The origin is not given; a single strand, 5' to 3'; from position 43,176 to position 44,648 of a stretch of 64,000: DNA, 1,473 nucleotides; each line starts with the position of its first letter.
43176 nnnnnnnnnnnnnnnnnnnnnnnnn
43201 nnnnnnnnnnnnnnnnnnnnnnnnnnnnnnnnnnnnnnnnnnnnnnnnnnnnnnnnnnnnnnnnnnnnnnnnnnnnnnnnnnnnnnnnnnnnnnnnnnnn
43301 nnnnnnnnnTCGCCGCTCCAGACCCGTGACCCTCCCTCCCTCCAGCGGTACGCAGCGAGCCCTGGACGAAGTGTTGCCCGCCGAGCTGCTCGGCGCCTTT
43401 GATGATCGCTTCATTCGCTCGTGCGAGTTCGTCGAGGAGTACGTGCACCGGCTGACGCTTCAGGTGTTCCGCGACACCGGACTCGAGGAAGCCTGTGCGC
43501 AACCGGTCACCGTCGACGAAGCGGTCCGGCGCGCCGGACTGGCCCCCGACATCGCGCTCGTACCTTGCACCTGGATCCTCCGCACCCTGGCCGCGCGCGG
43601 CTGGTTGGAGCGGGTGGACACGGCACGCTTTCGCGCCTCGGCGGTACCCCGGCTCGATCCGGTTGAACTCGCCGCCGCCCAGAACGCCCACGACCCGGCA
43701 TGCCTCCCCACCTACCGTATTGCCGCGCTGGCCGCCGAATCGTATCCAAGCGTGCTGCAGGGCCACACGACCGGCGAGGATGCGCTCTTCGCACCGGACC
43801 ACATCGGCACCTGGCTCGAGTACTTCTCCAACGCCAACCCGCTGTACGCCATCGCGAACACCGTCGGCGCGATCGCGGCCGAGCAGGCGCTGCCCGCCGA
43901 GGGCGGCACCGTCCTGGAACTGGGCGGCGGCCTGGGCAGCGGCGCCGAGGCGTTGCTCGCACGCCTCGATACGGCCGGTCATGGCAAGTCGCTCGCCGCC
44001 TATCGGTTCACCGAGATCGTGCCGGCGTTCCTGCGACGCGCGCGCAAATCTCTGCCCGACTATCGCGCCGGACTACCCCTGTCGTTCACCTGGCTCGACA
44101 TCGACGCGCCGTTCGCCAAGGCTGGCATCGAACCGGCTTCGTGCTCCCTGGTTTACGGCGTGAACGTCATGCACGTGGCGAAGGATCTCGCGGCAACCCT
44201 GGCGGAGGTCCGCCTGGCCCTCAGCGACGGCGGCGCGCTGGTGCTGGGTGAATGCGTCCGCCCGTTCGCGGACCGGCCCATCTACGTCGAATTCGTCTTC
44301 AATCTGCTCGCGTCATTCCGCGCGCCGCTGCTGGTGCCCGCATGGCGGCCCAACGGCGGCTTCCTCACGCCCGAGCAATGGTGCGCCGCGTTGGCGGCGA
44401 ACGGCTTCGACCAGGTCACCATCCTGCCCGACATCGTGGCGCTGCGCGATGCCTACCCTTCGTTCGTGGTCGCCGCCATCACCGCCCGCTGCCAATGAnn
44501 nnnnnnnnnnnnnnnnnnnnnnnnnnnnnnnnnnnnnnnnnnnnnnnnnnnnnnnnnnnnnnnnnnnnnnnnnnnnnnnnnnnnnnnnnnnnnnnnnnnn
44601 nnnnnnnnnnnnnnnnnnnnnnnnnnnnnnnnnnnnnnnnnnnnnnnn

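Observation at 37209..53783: Xanthomonadin/aryl-polyene-like biosynthetic gene cluster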

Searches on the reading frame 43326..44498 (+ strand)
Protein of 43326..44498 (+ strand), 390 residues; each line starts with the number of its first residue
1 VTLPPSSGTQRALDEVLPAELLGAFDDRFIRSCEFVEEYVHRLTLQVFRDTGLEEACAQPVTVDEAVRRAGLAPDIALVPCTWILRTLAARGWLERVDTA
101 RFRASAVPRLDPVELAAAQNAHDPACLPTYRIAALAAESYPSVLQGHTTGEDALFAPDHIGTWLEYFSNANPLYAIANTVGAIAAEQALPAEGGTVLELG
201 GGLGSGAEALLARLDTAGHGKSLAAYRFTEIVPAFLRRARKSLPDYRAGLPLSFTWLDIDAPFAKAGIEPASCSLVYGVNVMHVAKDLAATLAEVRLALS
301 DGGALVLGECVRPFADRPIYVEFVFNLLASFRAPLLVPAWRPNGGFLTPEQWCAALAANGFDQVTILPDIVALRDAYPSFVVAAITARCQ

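Call 7: search_protein_families(library=pfam, proteins=[window:43326-44498:+], max_evalue=0.01)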
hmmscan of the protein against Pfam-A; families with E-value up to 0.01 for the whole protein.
window:43326-44498:+ (390 aa): 4 families
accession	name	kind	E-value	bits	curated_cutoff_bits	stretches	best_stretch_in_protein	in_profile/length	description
PF08242.18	Methyltransf_12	-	1.5e-08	35.7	30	1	197-305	1-98/98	Methyltransferase domain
PF08241.18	Methyltransf_11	-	0.0017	19.4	21.2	1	199-307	3-95/95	Methyltransferase domain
PF13649.12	Methyltransf_25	-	0.0042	18.2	27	1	196-303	1-97/97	Methyltransferase domain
PF13489.12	Methyltransf_23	-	0.0049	17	27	0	190-364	20-162/164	Methyltransferase domain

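Call 10: search_protein_families(library=ncbifam, proteins=[window:43326-44498:+], max_evalue=0.001)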
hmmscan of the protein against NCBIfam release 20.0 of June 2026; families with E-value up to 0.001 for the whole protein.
window:43326-44498:+ (390 aa): 0 families

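Call 35: search_solved_structures(query=window:43326-44498:+, max_evalue=0.1, show_alignments=2)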
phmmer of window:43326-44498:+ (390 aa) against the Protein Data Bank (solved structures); distinct sequences matched with E-value up to 0.1: 7.
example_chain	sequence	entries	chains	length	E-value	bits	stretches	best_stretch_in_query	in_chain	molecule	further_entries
5thy_A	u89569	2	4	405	7.3e-19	71.3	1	84-381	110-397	CurJ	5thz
6cca_A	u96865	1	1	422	1.5e-14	57.1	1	35-313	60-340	DisA protein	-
7cpx_A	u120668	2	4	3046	7.7e-11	44.9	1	157-364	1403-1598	Lovastatin nonaketide synthase, polyketide synthase component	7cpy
6kjg_A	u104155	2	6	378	2e-09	40.2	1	195-366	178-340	Dual-functional monooxygenase/methyltransferase psoF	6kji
7dmb_A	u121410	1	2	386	6.5e-08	35.3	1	193-364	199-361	Putative methyltransferase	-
6d6y_A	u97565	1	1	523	9.9e-08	34.7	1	36-366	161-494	AprA Methyltransferase 2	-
4gek_A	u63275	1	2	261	0.046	16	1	176-332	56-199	tRNA (cmo5U34)-methyltransferase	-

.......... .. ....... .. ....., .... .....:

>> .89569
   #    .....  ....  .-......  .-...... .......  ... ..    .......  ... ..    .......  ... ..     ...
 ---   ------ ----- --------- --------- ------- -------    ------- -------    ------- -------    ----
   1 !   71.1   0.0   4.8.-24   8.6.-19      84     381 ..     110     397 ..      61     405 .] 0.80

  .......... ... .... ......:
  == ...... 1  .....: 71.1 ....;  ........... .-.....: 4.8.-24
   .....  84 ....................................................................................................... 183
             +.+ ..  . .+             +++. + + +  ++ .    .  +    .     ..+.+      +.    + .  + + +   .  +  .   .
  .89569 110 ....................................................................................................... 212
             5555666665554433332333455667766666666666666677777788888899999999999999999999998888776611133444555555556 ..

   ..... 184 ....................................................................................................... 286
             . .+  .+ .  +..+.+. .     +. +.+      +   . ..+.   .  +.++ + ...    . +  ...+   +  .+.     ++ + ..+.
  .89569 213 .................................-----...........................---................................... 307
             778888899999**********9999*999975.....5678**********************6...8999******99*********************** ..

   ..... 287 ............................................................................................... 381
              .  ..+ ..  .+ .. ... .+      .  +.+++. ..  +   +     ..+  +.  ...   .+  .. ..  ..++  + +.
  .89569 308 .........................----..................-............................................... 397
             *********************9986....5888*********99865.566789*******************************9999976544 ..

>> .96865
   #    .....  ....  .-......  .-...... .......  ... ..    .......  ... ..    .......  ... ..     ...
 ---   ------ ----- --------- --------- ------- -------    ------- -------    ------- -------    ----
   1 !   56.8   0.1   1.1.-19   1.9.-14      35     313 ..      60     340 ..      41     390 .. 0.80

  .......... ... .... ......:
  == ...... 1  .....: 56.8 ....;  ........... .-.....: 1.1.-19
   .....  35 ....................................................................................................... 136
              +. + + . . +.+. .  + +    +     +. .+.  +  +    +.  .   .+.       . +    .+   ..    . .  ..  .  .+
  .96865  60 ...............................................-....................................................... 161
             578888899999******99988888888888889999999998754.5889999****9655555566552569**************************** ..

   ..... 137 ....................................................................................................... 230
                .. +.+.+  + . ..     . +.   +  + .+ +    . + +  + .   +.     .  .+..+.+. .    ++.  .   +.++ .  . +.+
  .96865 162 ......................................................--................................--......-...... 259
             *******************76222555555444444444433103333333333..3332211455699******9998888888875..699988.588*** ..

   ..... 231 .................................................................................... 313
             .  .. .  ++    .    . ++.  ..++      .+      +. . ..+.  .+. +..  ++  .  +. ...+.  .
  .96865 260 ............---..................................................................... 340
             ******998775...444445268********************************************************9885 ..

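Call 36: find_homologous_proteins(query=window:43326-44498:+, max_evalue=0.00001)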
Query window:43326-44498:+ (390 aa): 1315 proteins with E <= 0.00001 among 8000 candidates; the best 120 are listed.
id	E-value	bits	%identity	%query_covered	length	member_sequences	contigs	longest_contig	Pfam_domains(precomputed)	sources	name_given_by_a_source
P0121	1.1e-240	816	93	100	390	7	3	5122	PF08242.19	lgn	-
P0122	7.5e-240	814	93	100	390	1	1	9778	PF08242.19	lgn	-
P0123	1.8e-239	812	92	100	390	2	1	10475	PF08242.19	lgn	-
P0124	1.4e-232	790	91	97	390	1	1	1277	PF08242.19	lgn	-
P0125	1.5e-219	747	85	99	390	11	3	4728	PF08242.19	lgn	-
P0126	2.0e-210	717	82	99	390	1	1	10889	PF08242.19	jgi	jgi:SAM-dependent methyltransferase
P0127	3.4e-209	713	83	99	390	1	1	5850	PF08241.19,PF08242.19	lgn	-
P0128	5.4e-209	712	83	99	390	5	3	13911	PF08242.19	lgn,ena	-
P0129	2.7e-183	627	75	99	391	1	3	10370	PF08242.19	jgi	jgi:SAM-dependent methyltransferase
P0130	5.6e-177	607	72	99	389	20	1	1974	PF13489.13,PF08242.19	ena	-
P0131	3.7e-175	601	72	99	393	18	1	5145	PF08242.19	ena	-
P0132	8.2e-175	600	72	99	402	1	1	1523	PF08242.19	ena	-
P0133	2.2e-174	598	72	99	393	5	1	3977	PF08242.19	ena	-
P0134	5.7e-173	593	72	99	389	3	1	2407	PF08242.19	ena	-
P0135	2.8e-172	591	70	99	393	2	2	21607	PF08242.19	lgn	-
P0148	8.1e-154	530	66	96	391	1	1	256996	PF13489.13,PF08242.19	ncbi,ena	-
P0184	4.1e-142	492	68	86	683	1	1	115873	PF13489.13,PF22818.3,PF22817.3,PF08242.19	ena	-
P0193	1.8e-140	487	60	99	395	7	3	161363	-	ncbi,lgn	ncbi:MAG TPA: hypothetical protein VH881_04910 [Burkholderiales bacterium]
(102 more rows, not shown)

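Call 37: find_encoding_contigs(protein=P0184, flank=10000, max_places=1)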
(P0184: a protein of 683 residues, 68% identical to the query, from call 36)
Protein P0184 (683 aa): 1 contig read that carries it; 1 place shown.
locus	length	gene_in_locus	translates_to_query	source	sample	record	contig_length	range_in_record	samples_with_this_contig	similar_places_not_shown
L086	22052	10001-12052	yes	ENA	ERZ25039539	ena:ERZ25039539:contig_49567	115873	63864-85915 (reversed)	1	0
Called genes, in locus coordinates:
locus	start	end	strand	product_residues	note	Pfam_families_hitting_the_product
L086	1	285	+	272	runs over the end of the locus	-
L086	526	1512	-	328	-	PF08240:ADH_N, PF00107:ADH_zinc_N, PF13602:ADH_zinc_N_2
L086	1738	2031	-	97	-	-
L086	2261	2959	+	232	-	-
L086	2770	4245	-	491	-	PF04542:Sigma70_r2, PF08281:Sigma70_r4_2, PF20239:DUF6596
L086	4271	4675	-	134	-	PF00903:Glyoxalase (weak), PF22677:Ble-like_N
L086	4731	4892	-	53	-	-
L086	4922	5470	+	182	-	-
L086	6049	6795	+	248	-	PF13489:Methyltransf_23, PF08241:Methyltransf_11 (faint), PF08242:Methyltransf_12 (weak), PF13649:Methyltransf_25 (weak)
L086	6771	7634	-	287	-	PF01553:Acyltransferase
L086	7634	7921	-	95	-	-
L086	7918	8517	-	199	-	-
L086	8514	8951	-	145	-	PF00890:FAD_binding_2 (weak), PF01266:DAO (weak), PF01494:FAD_binding_3, PF03486:HI0933_like (weak), PF04820:Trp_halogenase, PF07992:Pyr_redox_2 (weak), PF12831:FAD_oxidored (weak), PF13450:NAD_binding_8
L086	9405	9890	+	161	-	PF00106:adh_short, PF08659:KR, PF13561:adh_short_C2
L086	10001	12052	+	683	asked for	PF13489:Methyltransf_23 (faint), PF08242:Methyltransf_12, PF22818:ApeI-like, PF22817:ApeP-like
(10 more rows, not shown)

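Call 38: find_encoding_contigs(protein=P0148, flank=10000, max_places=1)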
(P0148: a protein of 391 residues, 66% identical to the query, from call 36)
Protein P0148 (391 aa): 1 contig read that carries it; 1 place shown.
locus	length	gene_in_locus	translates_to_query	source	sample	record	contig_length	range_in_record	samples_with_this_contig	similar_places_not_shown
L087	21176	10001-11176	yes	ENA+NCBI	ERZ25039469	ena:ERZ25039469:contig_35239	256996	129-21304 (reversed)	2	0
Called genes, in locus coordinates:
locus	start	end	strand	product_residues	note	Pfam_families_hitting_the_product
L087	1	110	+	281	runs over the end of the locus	PF06629:MipA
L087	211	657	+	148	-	-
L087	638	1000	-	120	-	-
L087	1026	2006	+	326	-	-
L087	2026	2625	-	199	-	-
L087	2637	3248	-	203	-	-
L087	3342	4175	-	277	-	PF00535:Glycos_transf_2, PF13641:Glyco_tranf_2_3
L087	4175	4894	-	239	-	PF00106:adh_short, PF01370:Epimerase, PF08659:KR, PF13460:NAD_binding_10 (weak), PF13561:adh_short_C2, PF23441:SDR (weak)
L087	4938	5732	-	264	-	PF13723:Ketoacyl-synt_2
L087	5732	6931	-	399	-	PF00109:ketoacyl-synt, PF02801:Ketoacyl-synt_C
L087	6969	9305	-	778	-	PF03176:MMPL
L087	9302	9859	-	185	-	PF19574:LolA_3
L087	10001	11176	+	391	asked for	PF13489:Methyltransf_23 (weak), PF08242:Methyltransf_12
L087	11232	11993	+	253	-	PF07977:FabA (weak), PF22818:ApeI-like, PF22817:ApeP-like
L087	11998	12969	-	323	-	PF03279:Lip_A_acyltrans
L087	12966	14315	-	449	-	PF13193:AMP-binding_C (faint), PF00501:AMP-binding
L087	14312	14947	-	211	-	-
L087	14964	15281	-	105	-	PF00550:PP-binding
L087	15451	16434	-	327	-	PF00126:HTH_1, PF03466:LysR_substrate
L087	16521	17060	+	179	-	PF00578:AhpC-TSA, PF08534:Redoxin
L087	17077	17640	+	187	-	PF02627:CMD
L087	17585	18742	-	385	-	PF02746:MR_MLE_N, PF13378:MR_MLE_C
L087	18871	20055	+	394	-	PF01654:Cyt_bd_oxida_I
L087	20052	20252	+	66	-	-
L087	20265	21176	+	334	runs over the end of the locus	PF02322:Cyt_bd_oxida_II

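Call 39: find_encoding_contigs(protein=P0193, flank=10000, max_places=1)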
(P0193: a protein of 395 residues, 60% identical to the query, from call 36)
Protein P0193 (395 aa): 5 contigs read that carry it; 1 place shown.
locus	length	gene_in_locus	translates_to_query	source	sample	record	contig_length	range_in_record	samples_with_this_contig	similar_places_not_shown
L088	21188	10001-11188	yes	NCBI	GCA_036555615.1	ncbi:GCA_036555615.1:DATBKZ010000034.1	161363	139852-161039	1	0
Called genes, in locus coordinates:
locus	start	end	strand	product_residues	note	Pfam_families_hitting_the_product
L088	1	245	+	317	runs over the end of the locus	PF16868:NMT1_3, PF12974:Phosphonate-bd (weak), PF09084:NMT1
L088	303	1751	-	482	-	PF02321:OEP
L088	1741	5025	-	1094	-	PF00873:ACR_tran, PF03176:MMPL, PF00873:ACR_tran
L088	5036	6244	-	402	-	PF25954:Beta-barrel_RND_2 (faint), PF25917:BSH_RND, PF25876:HH_MFP_RND, PF25878:HH_AAEA_pHBA, PF25885:HH_EMRA (weak), PF25944:Beta-barrel_RND, PF25967:RND-MFP_C, PF25989:YknX_C (weak), +1 more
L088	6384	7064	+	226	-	PF00440:TetR_N, PF08361:TetR_C_2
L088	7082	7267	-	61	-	-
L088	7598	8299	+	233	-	PF03466:LysR_substrate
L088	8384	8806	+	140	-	PF07291:MauE (weak), PF07681:DoxX, PF02077:SURF4, PF05514:HR_lesion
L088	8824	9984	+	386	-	PF00155:Aminotran_1_2, PF01053:Cys_Met_Meta_PP (weak)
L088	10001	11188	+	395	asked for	-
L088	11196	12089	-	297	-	PF03279:Lip_A_acyltrans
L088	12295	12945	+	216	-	PF00300:His_Phos_1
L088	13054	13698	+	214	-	PF12697:Abhydrolase_6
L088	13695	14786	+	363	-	PF10023:Aminopep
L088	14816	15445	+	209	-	PF01161:PBP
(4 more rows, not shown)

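Call 71: search_protein_families(library=pfam, proteins=[L087:1026-2006:+, L087:2026-2625:-, L087:211-657:+], max_evalue=0.001)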
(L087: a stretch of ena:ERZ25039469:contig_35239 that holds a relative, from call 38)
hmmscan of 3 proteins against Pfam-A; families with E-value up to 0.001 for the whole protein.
L087:1026-2006:+ (326 aa): 0 families

L087:2026-2625:- (199 aa): 0 families

L087:211-657:+ (148 aa): 0 families

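Call 72: predict_structure(alignment_id=A3)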
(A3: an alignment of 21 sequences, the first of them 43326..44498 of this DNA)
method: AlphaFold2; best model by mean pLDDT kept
length: 390 residues; sequences in the alignment: 21
mean_pLDDT: 89.6   pTM: 0.89
mean pLDDT of the five models: 89.6, 89.3, 87.2, 85.3, 66.0
residues with pLDDT >= 90: 254; 70-90: 112; 50-70: 17; < 50: 7
segments of 3 or more residues with pLDDT < 50: 341-344
pLDDT, mean of each block of 10 residues (from residue 1): 61 84 88 95 97 98 98 95 95 94 91 96 97 98 97 91 92 94 94 92 87 79 92 89 82 92 96 94 85 96 93 88 90 61 69 90 92 86 91
secondary structure, 60 per line:
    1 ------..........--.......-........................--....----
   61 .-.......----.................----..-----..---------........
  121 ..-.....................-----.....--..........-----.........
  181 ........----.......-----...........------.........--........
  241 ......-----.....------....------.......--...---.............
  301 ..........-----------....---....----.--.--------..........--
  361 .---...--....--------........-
elements in order: H7-16 H19-25 H27-50 H53-56 H63-69 H74-90 H113-122 H124-144 H150-154 H157-166 H172-188 E193-199 H205-215 E222-230 H233-246 E252-256 H263-266 E273-279 H288-298 E299-310 H322-325 H329-332 H349-358 E365-367 H370-373 E382-389

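Call 75: fold_search(model_id=the predicted structure, library=pdb)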
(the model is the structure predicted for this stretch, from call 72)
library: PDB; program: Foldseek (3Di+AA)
matches with E <= 10: 1564; with E <= 0.001: 622
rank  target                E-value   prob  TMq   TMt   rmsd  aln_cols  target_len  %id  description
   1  5thy_B                7.5e-20  1.00  0.77  0.79   5.6       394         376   23  Crystal structure of SeMet-Substituted CurJ carbon methyltransferase (released 2016-10-19)
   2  5thy_A                7.9e-20  1.00  0.76  0.77   6.3       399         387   22  Crystal structure of SeMet-Substituted CurJ carbon methyltransferase (released 2016-10-19)
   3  6d6y                  5.7e-19  1.00  0.74  0.59   6.1       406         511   22  AprA Methyltransferase 2 - GNAT didomain in complex with SAH (released 2018-05-09)
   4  6cca                  1.1e-16  1.00  0.69  0.69   8.1       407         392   22  Crystal structure of DszA carbon methyltransferase (released 2018-12-05)
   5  5mpt                  2.9e-16  1.00  0.72  0.74   7.1       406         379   16  Structure of the citrinin polyketide synthase CMeT domain (released 2017-02-22)
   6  7dmb_A                4.5e-14  1.00  0.61  0.66   5.9       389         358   19  Crystal structure of trans-methyltransferase CalH complex with SAH (released 2021-02-10)
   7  6kji_B                2.4e-13  1.00  0.65  0.72   5.7       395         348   17  Crystal structure of PsoF with SAH (released 2019-09-18)
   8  6kji_C                2.7e-13  1.00  0.67  0.74   5.2       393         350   19  Crystal structure of PsoF with SAH (released 2019-09-18)
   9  6kjg_A                4.2e-13  1.00  0.67  0.74   4.9       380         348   18  Crystal structure of PsoF (released 2019-09-18)
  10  6kjg_B                6.0e-13  1.00  0.67  0.74   5.0       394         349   18  Crystal structure of PsoF (released 2019-09-18)
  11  6kji_A                9.0e-13  1.00  0.62  0.69   6.1       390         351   19  Crystal structure of PsoF with SAH (released 2019-09-18)
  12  6kjg_C                2.3e-12  1.00  0.64  0.71   5.5       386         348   18  Crystal structure of PsoF (released 2019-09-18)
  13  5f8c_A                2.7e-11  1.00  0.49  0.54  14.6       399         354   13  Rv2258c-unbound (released 2016-06-29)
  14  1tw3_A                3.6e-11  1.00  0.42  0.47  13.4       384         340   19  Crystal structure of Carminomycin-4-O-methyltransferase (DnrK) in complex with S-adenosyl-L-homocystein (SAH) and 4-me (released 2004-09-14)
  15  7cpx_A                4.9e-11  1.00  0.56  0.12   7.2       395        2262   19  Lovastatin nonaketide synthase (released 2021-01-13)
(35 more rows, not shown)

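Call 84: search_protein_representatives(protein=window:43326-44498:+)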
Query: 390 residues. Proteins with E-value up to 0.001 (for the whole library): 4429; up to 1e-10: 945; up to 1e-30: 176. The best 150 are listed.
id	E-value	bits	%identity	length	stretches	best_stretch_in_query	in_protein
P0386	2.9e-134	464.4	59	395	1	16-388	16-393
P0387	3.1e-115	401.7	54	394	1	16-388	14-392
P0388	7.7e-106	370.8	50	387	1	3-388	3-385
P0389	3.7e-101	355.4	58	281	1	110-388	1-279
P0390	4.7e-101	355.0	48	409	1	8-387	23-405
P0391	1.0e-100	354.0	53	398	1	14-388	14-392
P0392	5.9e-98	344.9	51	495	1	40-388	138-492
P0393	1.3e-94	333.9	50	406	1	13-387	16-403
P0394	2.4e-91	323.1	46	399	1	4-388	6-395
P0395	5.9e-91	321.8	50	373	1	15-387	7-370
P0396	4.4e-88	312.4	47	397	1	13-389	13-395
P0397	6.2e-88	311.9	46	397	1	3-388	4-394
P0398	1.3e-87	310.8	46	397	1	16-388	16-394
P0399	4.3e-86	305.8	50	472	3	187-387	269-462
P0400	3.6e-84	299.5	52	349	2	97-387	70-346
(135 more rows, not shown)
